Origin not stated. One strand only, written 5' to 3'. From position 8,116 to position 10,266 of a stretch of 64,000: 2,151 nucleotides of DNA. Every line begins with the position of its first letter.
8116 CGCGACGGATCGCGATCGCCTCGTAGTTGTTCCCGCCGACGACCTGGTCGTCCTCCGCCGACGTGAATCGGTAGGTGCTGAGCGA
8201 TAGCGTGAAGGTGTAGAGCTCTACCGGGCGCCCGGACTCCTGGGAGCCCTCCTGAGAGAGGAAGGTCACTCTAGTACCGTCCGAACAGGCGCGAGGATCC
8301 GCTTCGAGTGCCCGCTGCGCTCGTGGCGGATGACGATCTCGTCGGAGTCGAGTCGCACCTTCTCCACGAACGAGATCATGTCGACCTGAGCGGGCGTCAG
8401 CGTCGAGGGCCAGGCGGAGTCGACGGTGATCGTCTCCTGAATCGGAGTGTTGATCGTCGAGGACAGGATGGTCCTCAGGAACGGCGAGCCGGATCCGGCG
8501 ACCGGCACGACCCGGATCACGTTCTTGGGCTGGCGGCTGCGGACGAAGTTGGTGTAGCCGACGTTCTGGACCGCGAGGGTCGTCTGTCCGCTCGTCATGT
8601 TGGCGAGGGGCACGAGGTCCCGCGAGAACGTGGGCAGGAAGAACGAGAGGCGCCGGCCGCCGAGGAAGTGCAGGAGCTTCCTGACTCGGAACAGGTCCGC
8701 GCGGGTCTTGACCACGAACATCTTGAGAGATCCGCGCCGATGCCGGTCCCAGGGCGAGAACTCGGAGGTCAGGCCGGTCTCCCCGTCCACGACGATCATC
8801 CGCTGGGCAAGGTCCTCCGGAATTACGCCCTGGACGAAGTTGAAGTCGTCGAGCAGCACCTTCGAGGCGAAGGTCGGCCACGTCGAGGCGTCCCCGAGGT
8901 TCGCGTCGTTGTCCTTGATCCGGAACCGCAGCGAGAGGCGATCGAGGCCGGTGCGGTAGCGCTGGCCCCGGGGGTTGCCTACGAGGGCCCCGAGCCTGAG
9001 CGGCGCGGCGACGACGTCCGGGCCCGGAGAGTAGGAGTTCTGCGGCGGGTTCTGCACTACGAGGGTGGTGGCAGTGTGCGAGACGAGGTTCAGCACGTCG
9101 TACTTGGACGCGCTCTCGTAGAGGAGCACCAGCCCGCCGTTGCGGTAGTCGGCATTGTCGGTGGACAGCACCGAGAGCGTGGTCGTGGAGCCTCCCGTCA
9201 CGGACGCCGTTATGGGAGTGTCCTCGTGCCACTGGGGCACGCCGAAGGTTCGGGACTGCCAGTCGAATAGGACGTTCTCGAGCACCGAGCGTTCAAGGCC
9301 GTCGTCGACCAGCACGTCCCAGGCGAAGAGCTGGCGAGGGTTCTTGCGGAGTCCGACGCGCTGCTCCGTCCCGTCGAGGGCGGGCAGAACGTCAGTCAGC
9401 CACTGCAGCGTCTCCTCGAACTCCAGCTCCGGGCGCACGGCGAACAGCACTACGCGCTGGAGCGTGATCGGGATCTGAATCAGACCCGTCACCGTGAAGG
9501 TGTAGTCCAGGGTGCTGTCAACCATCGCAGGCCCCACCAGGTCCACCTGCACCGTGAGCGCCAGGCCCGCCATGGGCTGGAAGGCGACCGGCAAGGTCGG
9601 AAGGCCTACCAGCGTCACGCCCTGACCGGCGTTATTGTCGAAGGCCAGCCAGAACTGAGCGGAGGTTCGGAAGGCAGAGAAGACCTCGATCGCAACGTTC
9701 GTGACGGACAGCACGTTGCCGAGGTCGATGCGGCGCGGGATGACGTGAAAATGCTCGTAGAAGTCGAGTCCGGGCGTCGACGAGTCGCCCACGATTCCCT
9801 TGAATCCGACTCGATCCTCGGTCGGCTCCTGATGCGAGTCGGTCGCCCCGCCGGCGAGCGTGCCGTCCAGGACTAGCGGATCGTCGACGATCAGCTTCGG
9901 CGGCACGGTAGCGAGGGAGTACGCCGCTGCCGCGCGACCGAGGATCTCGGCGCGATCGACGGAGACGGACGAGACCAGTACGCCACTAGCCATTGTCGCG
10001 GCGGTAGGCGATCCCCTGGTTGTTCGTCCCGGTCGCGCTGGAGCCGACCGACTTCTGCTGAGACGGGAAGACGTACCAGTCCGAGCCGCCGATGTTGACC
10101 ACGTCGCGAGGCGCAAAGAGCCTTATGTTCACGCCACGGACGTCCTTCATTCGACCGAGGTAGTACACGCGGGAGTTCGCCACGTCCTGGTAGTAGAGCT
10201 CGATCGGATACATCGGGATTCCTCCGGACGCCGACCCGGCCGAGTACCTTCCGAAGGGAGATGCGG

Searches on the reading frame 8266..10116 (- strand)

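Call 63: search_protein_families(library=phrogs, proteins=[window:8266-10116:-], max_evalue=0.001)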
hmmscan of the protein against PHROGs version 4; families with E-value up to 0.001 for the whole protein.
window:8266-10116:- (616 aa): 2 families
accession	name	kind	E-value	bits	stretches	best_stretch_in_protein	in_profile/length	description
phrog_1082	-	tail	6.2e-103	346.4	1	25-604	315-885/1061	tail assembly protein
phrog_37552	-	tail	2.3e-12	48.1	1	466-604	45-177/189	tail protein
